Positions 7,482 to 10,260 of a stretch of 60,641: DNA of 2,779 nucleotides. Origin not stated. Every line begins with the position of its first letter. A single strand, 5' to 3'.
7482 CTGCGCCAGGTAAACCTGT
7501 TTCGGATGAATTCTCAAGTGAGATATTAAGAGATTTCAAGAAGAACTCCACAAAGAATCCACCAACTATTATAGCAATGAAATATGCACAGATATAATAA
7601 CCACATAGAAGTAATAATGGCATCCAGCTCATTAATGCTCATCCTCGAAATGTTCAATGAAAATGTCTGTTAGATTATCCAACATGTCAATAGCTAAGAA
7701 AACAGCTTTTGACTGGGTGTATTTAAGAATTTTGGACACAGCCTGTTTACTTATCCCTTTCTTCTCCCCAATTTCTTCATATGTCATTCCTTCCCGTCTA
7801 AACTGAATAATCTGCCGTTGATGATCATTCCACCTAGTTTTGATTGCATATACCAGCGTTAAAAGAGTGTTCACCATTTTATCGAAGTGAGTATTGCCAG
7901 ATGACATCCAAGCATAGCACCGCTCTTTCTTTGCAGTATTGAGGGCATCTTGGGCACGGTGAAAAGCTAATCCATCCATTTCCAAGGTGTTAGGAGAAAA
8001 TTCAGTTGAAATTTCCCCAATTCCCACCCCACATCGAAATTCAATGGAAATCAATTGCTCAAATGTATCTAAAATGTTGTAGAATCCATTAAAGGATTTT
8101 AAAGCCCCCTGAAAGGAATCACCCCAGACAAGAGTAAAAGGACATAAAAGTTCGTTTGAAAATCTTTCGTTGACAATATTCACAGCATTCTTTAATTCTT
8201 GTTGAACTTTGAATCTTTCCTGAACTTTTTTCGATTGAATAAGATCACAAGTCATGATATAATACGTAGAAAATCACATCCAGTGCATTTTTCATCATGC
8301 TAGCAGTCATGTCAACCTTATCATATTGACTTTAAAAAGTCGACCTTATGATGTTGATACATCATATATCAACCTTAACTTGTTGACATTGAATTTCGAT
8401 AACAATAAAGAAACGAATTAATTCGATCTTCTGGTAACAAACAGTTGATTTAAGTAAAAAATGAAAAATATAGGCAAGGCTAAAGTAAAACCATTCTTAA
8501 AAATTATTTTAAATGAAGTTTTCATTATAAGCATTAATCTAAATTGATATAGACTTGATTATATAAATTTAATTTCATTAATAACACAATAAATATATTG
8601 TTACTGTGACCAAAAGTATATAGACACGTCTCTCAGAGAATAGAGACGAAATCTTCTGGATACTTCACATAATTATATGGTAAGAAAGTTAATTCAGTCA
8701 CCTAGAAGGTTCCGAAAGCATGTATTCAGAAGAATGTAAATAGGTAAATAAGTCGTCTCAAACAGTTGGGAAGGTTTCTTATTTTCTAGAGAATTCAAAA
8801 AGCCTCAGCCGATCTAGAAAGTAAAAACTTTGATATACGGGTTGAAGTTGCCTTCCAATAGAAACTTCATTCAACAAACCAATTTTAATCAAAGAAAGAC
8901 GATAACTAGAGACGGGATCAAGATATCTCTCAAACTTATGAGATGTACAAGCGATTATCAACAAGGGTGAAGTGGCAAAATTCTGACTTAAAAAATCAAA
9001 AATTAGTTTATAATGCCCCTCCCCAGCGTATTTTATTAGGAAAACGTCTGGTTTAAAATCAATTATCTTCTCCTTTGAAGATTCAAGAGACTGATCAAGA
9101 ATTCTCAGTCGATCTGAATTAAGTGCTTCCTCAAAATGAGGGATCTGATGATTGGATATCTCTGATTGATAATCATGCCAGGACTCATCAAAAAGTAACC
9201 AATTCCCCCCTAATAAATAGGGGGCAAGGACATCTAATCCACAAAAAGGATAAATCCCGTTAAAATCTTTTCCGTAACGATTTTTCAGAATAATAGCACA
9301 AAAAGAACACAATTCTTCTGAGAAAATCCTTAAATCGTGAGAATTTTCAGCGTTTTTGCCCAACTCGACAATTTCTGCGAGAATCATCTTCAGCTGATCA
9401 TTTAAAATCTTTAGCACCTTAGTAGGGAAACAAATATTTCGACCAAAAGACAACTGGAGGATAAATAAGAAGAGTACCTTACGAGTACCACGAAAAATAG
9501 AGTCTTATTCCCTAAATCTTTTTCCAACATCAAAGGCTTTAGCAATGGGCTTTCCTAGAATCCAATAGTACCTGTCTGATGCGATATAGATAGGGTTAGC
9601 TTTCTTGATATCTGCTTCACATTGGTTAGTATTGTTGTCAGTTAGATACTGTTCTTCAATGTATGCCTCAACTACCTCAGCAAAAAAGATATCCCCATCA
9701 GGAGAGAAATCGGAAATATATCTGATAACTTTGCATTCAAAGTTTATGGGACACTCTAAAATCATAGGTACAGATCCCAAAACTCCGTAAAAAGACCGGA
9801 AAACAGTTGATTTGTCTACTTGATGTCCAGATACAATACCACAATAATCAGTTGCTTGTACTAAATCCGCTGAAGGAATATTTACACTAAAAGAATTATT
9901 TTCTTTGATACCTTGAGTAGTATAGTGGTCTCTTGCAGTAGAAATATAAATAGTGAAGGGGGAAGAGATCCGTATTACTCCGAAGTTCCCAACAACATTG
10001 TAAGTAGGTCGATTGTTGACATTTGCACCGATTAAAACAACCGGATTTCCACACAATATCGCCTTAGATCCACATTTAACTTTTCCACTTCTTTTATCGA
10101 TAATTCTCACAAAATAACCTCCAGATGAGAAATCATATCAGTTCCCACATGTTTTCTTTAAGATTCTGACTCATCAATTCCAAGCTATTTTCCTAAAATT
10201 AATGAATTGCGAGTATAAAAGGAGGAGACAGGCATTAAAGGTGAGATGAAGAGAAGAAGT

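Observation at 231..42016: Five co-oriented paralogs of an unrecognisable ~510-aa, apparently internally duplicated HTH-like protein (family A) within 42 kb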

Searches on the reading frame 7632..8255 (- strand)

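Call 52: search_protein_families(library=pfam, proteins=[window:7632-8255:-], max_evalue=0.001)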
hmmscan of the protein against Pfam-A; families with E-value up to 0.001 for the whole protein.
window:7632-8255:- (207 aa): 4 families
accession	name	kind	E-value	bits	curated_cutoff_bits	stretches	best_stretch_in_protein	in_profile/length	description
PF16264.11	SatD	-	2.9e-27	96.1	29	1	3-183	6-198/211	SatD family (SatD)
PF04545.22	Sigma70_r4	-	1e-06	28.6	24.1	1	143-180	6-44/50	Sigma-70, region 4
PF13384.12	HTH_23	-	1.3e-05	25.3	24.6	1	148-179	9-40/50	Homeodomain-like domain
PF08281.18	Sigma70_r4_2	-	0.00029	20.9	25.7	1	146-175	15-45/54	Sigma-70, region 4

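Call 82: search_protein_families(library=padloc, proteins=[window:7632-8255:-], max_evalue=0.01)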
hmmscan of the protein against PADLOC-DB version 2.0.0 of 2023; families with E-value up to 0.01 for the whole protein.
window:7632-8255:- (207 aa): 1 family
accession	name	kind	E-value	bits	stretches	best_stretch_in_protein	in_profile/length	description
PDLC01866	CARF3--CARF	-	0.0008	17.4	1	117-178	113-175/207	-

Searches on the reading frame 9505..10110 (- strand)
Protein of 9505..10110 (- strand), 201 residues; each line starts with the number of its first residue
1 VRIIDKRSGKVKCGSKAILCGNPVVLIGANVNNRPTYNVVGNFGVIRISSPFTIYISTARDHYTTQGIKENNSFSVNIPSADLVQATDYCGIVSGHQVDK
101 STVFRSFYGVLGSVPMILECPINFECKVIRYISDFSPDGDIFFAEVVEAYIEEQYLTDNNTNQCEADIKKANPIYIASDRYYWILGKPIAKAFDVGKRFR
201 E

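Call 52: search_protein_families(library=pfam, proteins=[window:9505-10110:-], max_evalue=0.001)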
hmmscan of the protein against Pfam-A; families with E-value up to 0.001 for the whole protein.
window:9505-10110:- (201 aa): 1 family
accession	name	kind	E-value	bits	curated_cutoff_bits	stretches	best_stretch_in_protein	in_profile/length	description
PF01613.24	Flavin_Reduct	-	5.3e-16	59.5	27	1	21-158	5-144/153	Flavin reductase like domain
